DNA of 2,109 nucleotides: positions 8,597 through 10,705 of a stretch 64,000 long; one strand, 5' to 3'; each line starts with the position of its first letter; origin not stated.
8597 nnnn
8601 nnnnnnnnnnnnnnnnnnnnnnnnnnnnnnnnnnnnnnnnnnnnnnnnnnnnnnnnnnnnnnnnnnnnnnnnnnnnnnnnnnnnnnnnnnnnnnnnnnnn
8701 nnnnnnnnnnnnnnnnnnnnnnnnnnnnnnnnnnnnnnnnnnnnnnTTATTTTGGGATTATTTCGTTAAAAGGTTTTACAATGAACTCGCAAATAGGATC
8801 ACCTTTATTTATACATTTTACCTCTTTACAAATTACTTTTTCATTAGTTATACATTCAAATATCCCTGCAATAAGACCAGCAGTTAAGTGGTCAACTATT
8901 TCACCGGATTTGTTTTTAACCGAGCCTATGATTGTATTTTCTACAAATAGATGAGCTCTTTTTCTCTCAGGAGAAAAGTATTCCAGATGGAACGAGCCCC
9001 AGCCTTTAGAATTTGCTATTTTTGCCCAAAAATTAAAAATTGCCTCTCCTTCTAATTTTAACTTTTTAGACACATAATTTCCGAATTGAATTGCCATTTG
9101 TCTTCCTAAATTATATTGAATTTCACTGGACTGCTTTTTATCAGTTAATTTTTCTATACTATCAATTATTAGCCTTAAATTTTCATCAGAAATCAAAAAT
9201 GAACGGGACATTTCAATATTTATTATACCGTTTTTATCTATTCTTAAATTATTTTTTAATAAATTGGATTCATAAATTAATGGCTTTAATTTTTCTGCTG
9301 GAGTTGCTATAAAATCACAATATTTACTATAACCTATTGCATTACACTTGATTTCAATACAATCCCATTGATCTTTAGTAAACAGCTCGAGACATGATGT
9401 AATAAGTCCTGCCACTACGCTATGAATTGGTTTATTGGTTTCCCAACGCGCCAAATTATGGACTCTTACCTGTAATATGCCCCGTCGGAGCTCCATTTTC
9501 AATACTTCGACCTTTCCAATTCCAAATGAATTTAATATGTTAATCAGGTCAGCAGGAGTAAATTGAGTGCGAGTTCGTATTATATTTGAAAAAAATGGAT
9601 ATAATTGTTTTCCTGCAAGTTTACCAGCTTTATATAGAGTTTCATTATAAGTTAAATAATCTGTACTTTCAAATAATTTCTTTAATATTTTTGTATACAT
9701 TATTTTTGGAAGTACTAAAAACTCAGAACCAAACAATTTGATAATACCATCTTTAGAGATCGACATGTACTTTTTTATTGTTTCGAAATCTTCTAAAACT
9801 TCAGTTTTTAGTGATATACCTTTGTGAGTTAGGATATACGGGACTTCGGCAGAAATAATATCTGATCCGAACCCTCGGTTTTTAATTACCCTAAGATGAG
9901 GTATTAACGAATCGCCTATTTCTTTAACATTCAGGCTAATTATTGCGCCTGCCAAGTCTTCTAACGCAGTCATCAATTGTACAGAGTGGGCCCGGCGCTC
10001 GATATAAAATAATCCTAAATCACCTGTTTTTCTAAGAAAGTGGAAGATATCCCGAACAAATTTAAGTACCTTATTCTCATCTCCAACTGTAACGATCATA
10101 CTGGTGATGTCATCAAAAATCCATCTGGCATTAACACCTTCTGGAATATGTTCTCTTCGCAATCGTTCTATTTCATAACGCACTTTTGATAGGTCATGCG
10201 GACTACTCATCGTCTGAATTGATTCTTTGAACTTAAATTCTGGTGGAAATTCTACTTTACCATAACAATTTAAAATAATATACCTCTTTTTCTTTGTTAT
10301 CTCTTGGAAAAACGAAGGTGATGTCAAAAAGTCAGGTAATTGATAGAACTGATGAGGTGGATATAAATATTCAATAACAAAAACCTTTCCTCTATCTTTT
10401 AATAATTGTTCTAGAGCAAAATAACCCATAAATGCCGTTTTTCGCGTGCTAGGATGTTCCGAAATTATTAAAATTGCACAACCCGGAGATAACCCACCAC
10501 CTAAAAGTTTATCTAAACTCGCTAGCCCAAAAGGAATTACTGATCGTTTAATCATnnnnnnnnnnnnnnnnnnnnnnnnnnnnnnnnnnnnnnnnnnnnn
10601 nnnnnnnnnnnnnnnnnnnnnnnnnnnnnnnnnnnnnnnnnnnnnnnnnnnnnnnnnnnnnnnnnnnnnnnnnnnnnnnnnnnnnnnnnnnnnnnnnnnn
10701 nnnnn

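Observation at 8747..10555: KaiC/RecA-like domain with degenerate P-loop fused to tandem V4R (TRAPP/Bet3-like) domains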

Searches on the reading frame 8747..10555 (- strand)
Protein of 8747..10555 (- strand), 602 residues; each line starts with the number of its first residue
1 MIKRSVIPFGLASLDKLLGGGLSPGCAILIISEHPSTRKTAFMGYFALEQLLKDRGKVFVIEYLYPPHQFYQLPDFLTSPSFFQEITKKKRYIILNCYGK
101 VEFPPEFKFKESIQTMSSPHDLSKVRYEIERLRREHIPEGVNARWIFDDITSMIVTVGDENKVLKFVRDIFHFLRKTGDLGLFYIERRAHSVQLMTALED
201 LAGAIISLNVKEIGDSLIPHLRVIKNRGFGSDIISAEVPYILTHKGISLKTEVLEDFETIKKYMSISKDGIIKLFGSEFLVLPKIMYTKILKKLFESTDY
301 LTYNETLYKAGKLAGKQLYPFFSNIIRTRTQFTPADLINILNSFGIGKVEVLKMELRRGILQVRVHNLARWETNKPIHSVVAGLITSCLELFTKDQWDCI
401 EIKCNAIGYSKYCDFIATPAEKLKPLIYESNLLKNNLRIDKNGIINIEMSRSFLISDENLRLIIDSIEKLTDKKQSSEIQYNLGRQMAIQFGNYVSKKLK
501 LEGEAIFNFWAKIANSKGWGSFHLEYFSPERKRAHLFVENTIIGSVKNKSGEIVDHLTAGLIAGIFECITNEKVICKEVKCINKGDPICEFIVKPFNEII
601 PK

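Call 3: search_protein_families(library=pfam, proteins=[window:8747-10555:-], max_evalue=1)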
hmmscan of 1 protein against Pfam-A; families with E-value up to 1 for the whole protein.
window:8747-10555:- (602 aa): 8 families
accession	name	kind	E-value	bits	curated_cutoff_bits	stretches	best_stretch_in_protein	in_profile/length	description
PF02830.23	V4R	-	1.8e-21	76.4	31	2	549-595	16-62/62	V4R domain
PF06745.19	ATPase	-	7.2e-10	39.1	26.6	1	8-250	2-227/231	KaiC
PF23365.1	DUF7090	-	5.5e-06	26.7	27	1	110-210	88-184/192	Family of unknown function (DUF7090)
PF05625.17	PAXNEB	-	0.00023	20.8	28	1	10-79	22-91/366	PAXNEB protein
PF24336.1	DUF7504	-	0.00076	20.4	27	1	114-208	82-179/179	Family of unknown function (DUF7504)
PF24237.1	INO80E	-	0.015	16.1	27.8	1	422-455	12-45/48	INO80 complex subunit E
PF19367.4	DUF5943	-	0.021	15.8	27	1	466-524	37-95/96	Domain of unknown function (DUF5943)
PF23132.1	DUF7049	-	0.24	12.2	27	1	152-211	23-79/99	Domain of unknown function (DUF7049)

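Call 4: search_protein_families(library=ncbifam, proteins=[window:8747-10555:-], max_evalue=1)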
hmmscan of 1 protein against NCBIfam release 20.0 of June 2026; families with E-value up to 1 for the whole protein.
window:8747-10555:- (602 aa): 6 families
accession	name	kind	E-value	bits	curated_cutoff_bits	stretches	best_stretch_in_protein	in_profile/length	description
NF053755.1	MsvR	equivalog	5.9e-08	32.7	220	2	535-593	178-236/236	transcriptional factor MsvR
NF006799.0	PRK09302.1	equivalog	1e-06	27.6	408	2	143-254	365-476/515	circadian clock protein KaiC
NF004723.0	PRK06067.1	subfamily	6.2e-06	25.9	194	1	136-236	124-225/243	flagellar accessory protein FlaH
TIGR03881.1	KaiC_arch_4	hypoth_equivalog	0.004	16.9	247.8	1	7-60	3-55/231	KaiC domain-containing protein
TIGR03877.1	thermo_KaiC_1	hypoth_equivalog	0.04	13.4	307.25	0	10-61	7-57/238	KaiC domain-containing protein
NF052589.1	ArlH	equivalog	0.049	13.3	215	1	146-231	120-205/229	archaellum protein ArlH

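Call 5: search_solved_structures(query=window:8747-10555:-, max_evalue=10, show_alignments=3)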
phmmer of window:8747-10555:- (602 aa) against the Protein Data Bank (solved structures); distinct sequences matched with E-value up to 10: 2.
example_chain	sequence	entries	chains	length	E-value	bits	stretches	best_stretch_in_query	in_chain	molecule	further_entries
2osd_A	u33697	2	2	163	0.0083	17.9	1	293-415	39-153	Hypothetical protein MJ1460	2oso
4puf_A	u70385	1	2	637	0.71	11.5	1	373-419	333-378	E3 ubiquitin-protein ligase SlrP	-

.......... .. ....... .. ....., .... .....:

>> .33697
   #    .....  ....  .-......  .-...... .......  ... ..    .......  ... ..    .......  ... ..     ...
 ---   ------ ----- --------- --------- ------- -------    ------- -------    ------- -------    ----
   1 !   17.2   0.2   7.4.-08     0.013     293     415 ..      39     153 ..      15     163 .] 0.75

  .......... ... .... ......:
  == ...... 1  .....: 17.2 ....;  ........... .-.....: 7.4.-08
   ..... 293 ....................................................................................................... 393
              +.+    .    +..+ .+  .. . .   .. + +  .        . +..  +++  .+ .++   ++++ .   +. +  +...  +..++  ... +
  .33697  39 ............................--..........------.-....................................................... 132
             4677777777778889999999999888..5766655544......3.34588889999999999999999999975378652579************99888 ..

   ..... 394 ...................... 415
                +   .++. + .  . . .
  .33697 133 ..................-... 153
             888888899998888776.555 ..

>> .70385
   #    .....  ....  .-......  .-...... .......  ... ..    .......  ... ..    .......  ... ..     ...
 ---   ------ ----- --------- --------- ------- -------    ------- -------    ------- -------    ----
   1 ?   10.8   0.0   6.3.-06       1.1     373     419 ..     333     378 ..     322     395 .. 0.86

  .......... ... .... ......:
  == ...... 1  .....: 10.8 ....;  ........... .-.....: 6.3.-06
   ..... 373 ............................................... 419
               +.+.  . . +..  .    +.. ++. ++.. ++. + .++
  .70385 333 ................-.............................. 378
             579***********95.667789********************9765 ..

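Call 6: find_homologous_proteins(query=window:8747-10555:-, max_evalue=0.001)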
Query window:8747-10555:- (602 aa): 8 proteins with E <= 0.001 among 8000 candidates.
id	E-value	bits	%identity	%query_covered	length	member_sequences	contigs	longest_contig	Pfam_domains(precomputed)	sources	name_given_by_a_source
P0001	0.0e+0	1362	100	100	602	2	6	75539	PF06745.20,PF23365.2,PF02830.24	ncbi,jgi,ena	ncbi:MAG: V4R domain-containing protein [Candidatus Helarchaeota archaeon]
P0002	0.0e+0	1013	71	100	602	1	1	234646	PF06745.20,PF02830.24,PF05625.18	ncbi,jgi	ncbi:MAG: V4R domain-containing protein [Candidatus Helarchaeota archaeon]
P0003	4.5e-295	998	69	99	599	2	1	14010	PF06745.20,PF02830.24,PF19367.5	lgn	-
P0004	9.0e-289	977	70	99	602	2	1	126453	PF06745.20,PF02830.24,PF05625.18,PF23442.2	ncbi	ncbi:MAG: V4R domain-containing protein [Candidatus Helarchaeota archaeon]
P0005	1.4e-286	970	69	99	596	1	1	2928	PF06745.20,PF02830.24,PF05625.18,PF23442.2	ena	-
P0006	4.4e-284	962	67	99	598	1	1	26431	PF06745.20,PF23365.2,PF02830.24,PF05625.18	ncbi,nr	ncbi:MAG: hypothetical protein GF329_20595 [Candidatus Lokiarchaeota archaeon]|nr:hypothetical prote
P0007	1.6e-163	563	42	99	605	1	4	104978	PF06745.20,PF02830.24,PF19367.5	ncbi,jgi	ncbi:MAG: V4R domain-containing protein [Candidatus Helarchaeota archaeon]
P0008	3.0e-140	487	38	99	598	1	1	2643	PF06745.20,PF02830.24,PF19367.5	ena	-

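Call 10: find_encoding_contigs(protein=P0002, flank=8000, max_places=3)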
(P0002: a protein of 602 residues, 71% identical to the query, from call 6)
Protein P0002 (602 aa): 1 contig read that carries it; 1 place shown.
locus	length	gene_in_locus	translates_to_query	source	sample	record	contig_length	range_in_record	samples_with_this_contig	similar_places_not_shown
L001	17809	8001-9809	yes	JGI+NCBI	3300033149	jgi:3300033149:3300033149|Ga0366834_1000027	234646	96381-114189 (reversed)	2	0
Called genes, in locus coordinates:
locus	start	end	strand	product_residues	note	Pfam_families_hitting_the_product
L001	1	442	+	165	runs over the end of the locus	PF12838:Fer4_7 (faint), PF04060:FeS, PF00037:Fer4, PF12797:Fer4_2 (weak), PF12837:Fer4_6 (weak)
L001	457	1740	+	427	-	PF00384:Molybdopterin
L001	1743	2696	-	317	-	PF01156:IU_nuc_hydro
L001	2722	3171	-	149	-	PF00156:Pribosyltran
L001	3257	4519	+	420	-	PF01208:URO-D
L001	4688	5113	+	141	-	PF01597:GCV_H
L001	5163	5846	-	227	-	PF00696:AA_kinase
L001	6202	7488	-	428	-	PF04443:LuxE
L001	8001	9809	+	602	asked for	PF05625:PAXNEB (weak), PF06745:ATPase (weak), PF02830:V4R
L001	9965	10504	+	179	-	PF04068:Fer4_RLI, PF04034:Ribo_biogen_C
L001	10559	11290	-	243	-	PF10584:Proteasome_A_N, PF00227:Proteasome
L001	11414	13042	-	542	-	PF13600:DUF4140, PF13598:DUF4139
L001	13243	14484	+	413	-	PF00501:AMP-binding, PF14535:AMP-binding_C_2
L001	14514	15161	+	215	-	PF00702:Hydrolase (weak), PF12710:HAD (weak)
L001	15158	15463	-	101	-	-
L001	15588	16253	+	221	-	-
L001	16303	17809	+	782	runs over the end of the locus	PF02129:Peptidase_S15, PF08530:PepX_C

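Call 11: find_encoding_contigs(protein=P0007, flank=8000, max_places=3)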
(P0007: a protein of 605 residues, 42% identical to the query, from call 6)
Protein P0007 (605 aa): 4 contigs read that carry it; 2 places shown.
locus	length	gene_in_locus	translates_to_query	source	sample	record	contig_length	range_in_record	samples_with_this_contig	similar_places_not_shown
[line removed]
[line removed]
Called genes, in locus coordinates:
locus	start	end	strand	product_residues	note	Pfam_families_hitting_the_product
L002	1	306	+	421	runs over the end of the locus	PF00291:PALP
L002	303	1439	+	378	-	PF02776:TPP_enzyme_N, PF02775:TPP_enzyme_C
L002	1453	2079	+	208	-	PF13237:Fer4_10, PF12838:Fer4_7 (weak), PF13183:Fer4_8, PF13187:Fer4_9, PF13534:Fer4_17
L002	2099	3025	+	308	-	PF02754:CCG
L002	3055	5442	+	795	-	PF00890:FAD_binding_2 (weak), PF01266:DAO (weak), PF07992:Pyr_redox_2 (weak), PF12831:FAD_oxidored, PF13237:Fer4_10, PF12838:Fer4_7, PF13187:Fer4_9, PF02662:FlpD, +10 more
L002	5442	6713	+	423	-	PF01837:HcyBio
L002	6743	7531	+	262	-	PF04015:DUF362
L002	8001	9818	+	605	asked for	PF06745:ATPase, PF02830:V4R, PF19367:DUF5943 (weak), PF02830:V4R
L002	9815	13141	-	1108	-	PF12770:CHAT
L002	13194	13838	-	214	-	-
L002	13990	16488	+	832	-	PF01326:PPDK_N, PF00391:PEP-utilizers, PF02896:PEP-utilizers_C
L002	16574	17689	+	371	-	PF27881:CRWN_N (faint), PF07926:TPR_MLP1_2 (faint)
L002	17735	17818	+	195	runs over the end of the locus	PF22769:DCD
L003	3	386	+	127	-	PF01837:HcyBio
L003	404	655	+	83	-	PF01837:HcyBio (weak)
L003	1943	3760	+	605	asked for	PF06745:ATPase, PF02830:V4R, PF19367:DUF5943 (weak), PF02830:V4R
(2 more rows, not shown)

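Call 16: search_protein_representatives(protein=window:8747-10555:-)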
Query: 602 residues. Proteins with E-value up to 0.001 (for the whole library): 484; up to 1e-10: 35; up to 1e-30: 4. The best 150 are listed.
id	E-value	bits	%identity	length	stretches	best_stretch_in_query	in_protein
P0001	0.0e+00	1361.6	100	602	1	1-602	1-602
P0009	1.2e-158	545.7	41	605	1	8-594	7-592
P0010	1.0e-136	473.3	39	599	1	4-597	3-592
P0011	2.2e-78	280.7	34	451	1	164-598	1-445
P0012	1.2e-29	119.7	26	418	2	7-311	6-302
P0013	9.1e-25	103.6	26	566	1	7-430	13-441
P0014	7.6e-24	100.6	28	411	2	9-279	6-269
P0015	7.6e-22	94.0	43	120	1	84-192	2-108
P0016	2.7e-19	85.6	25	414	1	9-422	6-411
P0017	3.0e-18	82.1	26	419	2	478-596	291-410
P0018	3.1e-18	82.1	22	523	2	9-226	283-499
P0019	1.8e-17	79.6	24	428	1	5-417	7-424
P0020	3.5e-17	78.6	25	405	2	470-594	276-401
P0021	3.6e-17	78.5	26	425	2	471-601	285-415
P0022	9.7e-17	77.1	30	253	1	9-230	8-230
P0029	1.0e-13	67.1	22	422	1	20-418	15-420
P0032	4.5e-12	61.7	24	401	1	7-417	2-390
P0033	5.4e-12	61.5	26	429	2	7-340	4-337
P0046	1.8e-10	56.4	21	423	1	10-417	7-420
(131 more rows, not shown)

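Call 21: search_protein_families(library=pfam, alignment_id=A2, max_evalue=0.001)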
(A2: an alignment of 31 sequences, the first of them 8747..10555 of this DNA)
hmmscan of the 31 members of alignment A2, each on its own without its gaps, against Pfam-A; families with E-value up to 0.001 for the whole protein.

A. member 1, window:8747-10555:- (602 aa): 5 families
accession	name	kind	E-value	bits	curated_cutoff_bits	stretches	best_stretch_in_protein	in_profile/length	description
PF02830.23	V4R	-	1.8e-21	76.4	31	2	549-595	16-62/62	V4R domain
PF06745.19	ATPase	-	7.2e-10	39.1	26.6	1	8-250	2-227/231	KaiC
PF23365.1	DUF7090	-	5.5e-06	26.7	27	1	110-210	88-184/192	Family of unknown function (DUF7090)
PF05625.17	PAXNEB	-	0.00023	20.8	28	1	10-79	22-91/366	PAXNEB protein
PF24336.1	DUF7504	-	0.00076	20.4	27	0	114-208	82-179/179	Family of unknown function (DUF7504)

B. families by the number of members that match (of 31 scanned): 14 families
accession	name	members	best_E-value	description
PF06745.19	ATPase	25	5.2e-42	KaiC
PF02830.23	V4R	21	6.8e-22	V4R domain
PF05625.17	PAXNEB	14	1.2e-11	PAXNEB protein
PF24336.1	DUF7504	9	2.5e-11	Family of unknown function (DUF7504)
PF23365.1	DUF7090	8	7.7e-08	Family of unknown function (DUF7090)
PF19367.4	DUF5943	4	2.2e-11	Domain of unknown function (DUF5943)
PF14417.12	MEDS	3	5.4e-07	MEDS: MEthanogen/methylotroph, DcmR Sensory domain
PF05763.18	DUF835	2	5.6e-06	Protein of unknown function (DUF835)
PF06505.16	XylR_N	2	0.00024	Activator of aromatic catabolism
PF07088.17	GvpD_P-loop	1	1.3e-05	GvpD gas vesicle protein, P-loop domain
PF01695.23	IstB_IS21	1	4e-05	IstB-like ATP binding protein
PF03796.21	DnaB_C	1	0.00011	DnaB-like helicase C terminal domain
PF20720.3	nSTAND3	1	0.00048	Novel STAND NTPase 3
PF00154.27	RecA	1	0.00066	recA bacterial DNA recombination protein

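Call 31: list_cluster_members(proteins=[P0012, P0013, P0014, P0016, P0017, P0020, P0021, P0029, P0032, P0033])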
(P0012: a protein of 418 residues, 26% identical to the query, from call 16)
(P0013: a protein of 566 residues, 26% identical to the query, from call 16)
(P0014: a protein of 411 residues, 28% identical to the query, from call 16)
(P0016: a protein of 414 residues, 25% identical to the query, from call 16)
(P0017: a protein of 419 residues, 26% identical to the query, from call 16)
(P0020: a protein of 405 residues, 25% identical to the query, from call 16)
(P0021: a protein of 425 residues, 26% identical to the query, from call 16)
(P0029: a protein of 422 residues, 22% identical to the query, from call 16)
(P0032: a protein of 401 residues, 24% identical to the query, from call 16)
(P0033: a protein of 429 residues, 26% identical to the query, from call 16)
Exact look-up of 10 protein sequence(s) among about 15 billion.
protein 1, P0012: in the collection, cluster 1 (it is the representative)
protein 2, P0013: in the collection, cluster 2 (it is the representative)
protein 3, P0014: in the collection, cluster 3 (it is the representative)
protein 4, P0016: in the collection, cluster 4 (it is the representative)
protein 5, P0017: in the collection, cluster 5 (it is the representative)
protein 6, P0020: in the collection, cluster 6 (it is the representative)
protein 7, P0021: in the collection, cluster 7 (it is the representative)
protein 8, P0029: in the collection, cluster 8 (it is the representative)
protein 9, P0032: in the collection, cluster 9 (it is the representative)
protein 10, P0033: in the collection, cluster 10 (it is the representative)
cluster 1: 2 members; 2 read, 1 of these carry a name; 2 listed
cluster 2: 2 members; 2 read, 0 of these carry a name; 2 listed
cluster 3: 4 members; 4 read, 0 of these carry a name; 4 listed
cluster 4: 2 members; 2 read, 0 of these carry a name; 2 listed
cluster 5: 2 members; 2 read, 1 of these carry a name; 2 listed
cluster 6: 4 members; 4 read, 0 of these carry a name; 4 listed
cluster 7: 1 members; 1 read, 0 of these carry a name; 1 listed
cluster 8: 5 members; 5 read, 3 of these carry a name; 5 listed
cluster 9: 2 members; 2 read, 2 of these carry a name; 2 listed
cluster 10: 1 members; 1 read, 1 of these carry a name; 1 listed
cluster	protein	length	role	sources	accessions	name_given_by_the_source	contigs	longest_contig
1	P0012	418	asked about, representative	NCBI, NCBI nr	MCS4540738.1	MAG: hypothetical protein HY929_00210 [Euryarchaeota archaeon] | hypothetical protein [Euryarchaeota archaeon]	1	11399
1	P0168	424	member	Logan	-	-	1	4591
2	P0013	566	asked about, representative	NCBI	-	-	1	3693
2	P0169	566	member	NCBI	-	-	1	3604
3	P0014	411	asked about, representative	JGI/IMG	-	-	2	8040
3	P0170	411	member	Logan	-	-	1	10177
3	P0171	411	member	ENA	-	-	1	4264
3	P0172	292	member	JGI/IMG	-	-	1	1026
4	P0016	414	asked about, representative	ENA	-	-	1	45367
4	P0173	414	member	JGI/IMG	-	-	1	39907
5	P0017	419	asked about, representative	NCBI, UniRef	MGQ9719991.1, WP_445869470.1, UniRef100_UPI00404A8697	MAG: V4R domain-containing protein [Candidatus Jordarchaeum sp.] | V4R domain-containing protein n=1 Tax=Candidatus Jordarchaeum sp. TaxID=2823881 ...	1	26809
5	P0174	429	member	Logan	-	-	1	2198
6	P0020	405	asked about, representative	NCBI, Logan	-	-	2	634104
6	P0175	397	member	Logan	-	-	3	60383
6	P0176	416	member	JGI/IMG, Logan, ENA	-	-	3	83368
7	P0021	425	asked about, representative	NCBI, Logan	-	-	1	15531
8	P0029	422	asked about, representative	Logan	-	-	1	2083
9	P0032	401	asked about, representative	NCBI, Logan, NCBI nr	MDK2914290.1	MAG: uncharacterized protein PWQ79_1205 [Thermococcaceae archaeon] | uncharacterized protein [Thermococcaceae archaeon]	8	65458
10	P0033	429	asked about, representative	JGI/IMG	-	KaiC/GvpD/RAD55 family RecA-like ATPase/predicted hydrocarbon binding protein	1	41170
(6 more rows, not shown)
